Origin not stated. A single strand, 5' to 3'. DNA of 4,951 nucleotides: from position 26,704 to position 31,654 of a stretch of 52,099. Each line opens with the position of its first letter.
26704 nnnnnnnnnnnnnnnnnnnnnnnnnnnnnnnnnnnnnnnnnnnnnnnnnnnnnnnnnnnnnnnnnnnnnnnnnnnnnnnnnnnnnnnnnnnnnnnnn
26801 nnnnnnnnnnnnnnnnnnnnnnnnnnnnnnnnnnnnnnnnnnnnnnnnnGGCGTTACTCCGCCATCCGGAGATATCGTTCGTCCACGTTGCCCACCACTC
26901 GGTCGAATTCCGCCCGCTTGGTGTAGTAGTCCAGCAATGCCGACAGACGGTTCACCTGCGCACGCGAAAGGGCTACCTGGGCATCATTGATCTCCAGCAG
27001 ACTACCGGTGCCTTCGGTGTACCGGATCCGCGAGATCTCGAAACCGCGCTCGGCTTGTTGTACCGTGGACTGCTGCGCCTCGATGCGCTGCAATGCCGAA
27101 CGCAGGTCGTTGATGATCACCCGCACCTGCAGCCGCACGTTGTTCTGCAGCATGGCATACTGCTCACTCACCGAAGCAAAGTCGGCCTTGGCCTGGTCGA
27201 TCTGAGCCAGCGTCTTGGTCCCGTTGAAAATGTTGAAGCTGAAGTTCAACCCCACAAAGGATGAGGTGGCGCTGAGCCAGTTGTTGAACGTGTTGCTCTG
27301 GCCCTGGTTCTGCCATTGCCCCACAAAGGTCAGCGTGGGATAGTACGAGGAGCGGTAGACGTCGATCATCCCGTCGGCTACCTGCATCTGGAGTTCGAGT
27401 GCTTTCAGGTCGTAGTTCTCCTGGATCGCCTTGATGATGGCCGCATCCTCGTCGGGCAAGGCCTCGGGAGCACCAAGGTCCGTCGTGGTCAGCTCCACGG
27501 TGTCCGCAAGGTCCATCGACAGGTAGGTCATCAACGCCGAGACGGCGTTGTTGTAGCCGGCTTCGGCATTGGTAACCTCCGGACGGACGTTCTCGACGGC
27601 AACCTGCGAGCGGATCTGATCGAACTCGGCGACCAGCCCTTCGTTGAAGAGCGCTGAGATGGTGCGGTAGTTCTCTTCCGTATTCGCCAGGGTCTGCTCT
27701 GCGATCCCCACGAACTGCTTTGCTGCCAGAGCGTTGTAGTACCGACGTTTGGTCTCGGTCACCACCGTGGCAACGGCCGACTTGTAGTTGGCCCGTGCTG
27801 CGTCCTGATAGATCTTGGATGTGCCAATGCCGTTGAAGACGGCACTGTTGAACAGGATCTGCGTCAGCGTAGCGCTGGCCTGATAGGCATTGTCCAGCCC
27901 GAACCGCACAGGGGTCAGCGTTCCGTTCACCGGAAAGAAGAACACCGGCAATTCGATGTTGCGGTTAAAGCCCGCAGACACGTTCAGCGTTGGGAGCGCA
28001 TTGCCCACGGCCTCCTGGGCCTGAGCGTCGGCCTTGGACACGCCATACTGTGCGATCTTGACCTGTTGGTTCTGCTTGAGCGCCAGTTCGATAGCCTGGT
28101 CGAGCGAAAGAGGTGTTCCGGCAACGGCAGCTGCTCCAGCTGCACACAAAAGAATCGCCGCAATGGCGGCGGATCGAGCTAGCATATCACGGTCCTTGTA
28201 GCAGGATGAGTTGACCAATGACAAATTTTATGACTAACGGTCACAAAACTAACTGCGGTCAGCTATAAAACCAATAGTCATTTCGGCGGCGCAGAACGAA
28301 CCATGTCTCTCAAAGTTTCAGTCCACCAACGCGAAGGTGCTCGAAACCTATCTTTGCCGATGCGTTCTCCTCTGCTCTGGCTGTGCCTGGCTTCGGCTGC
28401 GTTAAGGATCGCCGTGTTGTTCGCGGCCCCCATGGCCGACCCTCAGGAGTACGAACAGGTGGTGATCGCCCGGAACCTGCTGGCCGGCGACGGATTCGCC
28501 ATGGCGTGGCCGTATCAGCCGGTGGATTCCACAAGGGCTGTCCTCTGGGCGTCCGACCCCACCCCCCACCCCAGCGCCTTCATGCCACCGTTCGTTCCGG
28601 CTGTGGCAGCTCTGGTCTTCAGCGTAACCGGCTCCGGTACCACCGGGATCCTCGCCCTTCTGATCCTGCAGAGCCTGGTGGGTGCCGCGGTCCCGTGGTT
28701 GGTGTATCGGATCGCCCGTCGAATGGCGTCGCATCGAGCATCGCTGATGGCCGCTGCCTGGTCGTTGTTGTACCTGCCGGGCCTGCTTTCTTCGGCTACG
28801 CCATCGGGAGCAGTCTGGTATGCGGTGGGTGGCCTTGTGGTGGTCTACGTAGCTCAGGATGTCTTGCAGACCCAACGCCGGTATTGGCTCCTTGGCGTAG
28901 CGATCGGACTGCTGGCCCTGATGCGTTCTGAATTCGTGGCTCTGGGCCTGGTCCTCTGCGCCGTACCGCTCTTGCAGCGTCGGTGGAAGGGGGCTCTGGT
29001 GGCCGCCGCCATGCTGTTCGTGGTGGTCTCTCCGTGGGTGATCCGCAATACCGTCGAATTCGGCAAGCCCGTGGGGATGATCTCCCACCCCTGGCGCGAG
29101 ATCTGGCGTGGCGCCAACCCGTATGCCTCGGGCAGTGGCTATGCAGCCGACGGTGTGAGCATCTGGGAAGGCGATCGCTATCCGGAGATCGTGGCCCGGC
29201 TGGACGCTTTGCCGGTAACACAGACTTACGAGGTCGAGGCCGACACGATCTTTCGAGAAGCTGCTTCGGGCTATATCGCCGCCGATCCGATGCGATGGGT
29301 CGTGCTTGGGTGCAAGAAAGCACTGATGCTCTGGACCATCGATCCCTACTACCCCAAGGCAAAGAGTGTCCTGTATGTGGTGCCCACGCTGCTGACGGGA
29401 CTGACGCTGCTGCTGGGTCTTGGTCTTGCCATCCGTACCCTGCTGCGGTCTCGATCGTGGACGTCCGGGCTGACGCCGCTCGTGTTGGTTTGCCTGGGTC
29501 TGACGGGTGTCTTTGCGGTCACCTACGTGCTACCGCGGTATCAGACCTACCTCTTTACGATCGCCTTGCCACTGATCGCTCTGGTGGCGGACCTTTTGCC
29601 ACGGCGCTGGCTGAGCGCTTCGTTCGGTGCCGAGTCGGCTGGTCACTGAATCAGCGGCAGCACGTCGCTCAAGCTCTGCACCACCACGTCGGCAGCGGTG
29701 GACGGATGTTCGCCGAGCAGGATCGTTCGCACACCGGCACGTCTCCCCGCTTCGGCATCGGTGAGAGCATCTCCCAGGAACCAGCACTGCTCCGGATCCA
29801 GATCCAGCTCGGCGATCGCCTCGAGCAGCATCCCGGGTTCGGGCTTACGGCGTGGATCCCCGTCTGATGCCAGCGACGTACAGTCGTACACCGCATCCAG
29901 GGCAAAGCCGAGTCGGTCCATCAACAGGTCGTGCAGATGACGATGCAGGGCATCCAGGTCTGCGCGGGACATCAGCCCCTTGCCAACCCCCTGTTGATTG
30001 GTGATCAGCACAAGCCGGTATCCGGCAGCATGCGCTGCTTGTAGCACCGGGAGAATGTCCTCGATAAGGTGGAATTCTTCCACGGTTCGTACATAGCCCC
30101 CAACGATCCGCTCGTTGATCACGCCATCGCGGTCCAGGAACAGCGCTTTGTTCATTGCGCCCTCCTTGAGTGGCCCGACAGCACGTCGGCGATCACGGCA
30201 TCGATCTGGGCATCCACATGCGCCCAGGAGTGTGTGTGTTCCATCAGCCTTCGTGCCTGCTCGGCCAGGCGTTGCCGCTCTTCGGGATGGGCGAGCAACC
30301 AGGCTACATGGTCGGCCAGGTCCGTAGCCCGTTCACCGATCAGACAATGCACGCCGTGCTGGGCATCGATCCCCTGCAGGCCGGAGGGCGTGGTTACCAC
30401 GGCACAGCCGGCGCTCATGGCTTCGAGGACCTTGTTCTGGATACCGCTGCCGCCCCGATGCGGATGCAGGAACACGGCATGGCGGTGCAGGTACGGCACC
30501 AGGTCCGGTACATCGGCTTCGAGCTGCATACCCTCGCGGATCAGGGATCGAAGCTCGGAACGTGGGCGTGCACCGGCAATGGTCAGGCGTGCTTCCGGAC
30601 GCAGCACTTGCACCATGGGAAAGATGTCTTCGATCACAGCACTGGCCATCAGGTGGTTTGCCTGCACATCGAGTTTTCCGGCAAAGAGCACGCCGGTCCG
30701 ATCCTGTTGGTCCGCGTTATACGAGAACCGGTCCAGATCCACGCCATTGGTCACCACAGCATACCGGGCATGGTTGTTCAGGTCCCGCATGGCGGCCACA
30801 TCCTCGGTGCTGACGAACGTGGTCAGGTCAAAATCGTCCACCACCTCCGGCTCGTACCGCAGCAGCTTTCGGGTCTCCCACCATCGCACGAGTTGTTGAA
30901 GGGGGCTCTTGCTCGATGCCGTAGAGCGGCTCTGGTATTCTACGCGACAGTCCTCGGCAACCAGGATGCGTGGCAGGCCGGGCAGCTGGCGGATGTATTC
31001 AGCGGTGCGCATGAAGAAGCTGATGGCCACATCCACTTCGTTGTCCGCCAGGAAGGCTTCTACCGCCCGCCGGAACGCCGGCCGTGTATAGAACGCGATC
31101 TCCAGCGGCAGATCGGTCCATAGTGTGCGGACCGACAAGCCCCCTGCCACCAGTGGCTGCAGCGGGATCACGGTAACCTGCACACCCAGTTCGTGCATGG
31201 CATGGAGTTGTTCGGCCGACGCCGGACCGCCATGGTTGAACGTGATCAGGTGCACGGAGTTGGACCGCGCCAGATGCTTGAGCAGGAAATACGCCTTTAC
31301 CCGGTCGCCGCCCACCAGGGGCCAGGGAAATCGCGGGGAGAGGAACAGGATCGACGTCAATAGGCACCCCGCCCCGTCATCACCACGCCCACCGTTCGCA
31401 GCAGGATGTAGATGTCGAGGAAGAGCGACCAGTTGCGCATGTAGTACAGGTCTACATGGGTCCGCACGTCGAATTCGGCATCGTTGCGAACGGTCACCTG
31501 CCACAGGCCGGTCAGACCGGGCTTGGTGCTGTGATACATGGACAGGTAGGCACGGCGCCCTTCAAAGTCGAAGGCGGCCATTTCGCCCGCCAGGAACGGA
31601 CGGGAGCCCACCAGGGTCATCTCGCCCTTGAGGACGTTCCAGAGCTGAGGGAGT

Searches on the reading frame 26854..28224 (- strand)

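Call 53: search_protein_families(library=pfam, proteins=[window:26854-28224:-], max_evalue=0.00001)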
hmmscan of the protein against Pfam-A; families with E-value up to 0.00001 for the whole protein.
window:26854-28224:- (456 aa): 1 family
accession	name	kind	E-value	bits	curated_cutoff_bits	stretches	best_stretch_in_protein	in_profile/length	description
PF02321.23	OEP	-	1.5e-55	188.3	22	2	264-445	6-187/187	Outer membrane efflux protein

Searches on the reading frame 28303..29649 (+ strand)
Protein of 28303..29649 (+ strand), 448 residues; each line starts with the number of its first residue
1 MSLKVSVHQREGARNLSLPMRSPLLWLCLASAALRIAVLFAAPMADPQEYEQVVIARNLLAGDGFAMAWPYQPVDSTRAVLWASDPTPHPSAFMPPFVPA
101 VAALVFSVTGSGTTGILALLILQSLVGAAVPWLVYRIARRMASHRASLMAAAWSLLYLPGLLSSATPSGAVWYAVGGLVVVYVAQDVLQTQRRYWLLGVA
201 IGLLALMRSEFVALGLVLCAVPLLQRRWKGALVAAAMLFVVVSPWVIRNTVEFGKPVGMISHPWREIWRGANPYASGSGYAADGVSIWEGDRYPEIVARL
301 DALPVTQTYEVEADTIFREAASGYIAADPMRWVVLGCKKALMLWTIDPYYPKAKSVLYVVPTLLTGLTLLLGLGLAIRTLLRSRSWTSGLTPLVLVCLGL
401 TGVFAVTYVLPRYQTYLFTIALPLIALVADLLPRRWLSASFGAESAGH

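Call 54: search_protein_families(library=pfam, proteins=[window:28303-29649:+], max_evalue=0.00001)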
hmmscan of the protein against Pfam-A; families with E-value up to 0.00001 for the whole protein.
window:28303-29649:+ (448 aa): 1 family
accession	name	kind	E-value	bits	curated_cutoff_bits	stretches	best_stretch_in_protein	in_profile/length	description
PF09594.16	GT87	-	8.8e-06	26.1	25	1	99-248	4-147/237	Glycosyltransferase family 87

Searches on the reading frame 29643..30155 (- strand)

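Call 97: search_protein_families(library=pfam, proteins=[window:29643-30155:-], max_evalue=0.001)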
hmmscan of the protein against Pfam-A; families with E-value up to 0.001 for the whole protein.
window:29643-30155:- (170 aa): 5 families
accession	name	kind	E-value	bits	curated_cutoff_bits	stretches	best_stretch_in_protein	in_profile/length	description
PF00702.32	Hydrolase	-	5.5e-15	56.7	26.4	1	17-141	86-191/191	haloacid dehalogenase-like hydrolase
PF13242.12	Hydrolase_like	-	5.9e-15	55.4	22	1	102-149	2-50/75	HAD-hyrolase-like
PF13419.12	HAD_2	-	1.1e-11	45.6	23.8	1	100-146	131-177/178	Haloacid dehalogenase-like hydrolase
PF08645.17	PNK3P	-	8.3e-09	35.8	22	1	23-132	22-128/161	Polynucleotide kinase 3 phosphatase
PF12710.13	HAD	-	0.00047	21.1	27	0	14-136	70-187/189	haloacid dehalogenase-like hydrolase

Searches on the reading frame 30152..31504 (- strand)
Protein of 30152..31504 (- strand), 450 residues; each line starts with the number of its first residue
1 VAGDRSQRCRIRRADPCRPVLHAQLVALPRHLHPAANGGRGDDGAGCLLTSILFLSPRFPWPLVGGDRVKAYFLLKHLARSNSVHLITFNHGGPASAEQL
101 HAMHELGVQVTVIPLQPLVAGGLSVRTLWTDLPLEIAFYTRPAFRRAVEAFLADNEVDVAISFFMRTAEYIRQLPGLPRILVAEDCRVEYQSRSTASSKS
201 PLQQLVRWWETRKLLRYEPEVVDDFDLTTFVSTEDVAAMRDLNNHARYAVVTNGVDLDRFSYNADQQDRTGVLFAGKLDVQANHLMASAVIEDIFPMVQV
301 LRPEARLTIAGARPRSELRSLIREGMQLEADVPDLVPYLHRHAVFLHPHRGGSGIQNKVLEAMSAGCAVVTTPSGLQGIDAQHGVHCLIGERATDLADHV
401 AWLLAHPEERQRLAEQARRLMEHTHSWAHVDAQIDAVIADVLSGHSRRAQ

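Call 54: search_protein_families(library=pfam, proteins=[window:30152-31504:-], max_evalue=0.00001)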
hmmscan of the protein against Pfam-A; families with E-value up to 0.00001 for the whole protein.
window:30152-31504:- (450 aa): 3 families
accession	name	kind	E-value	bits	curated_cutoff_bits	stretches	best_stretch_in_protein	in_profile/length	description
PF13692.12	Glyco_trans_1_4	-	5.2e-18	66.1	27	1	272-405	4-141/142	Glycosyl transferases group 1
PF13524.12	Glyco_trans_1_2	-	2.6e-14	53.8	25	1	300-433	8-141/144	Glycosyl transferase-like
PF00534.26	Glycos_transf_1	-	2.8e-09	37.2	26.4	1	272-419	18-171/172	Glycosyl transferases group 1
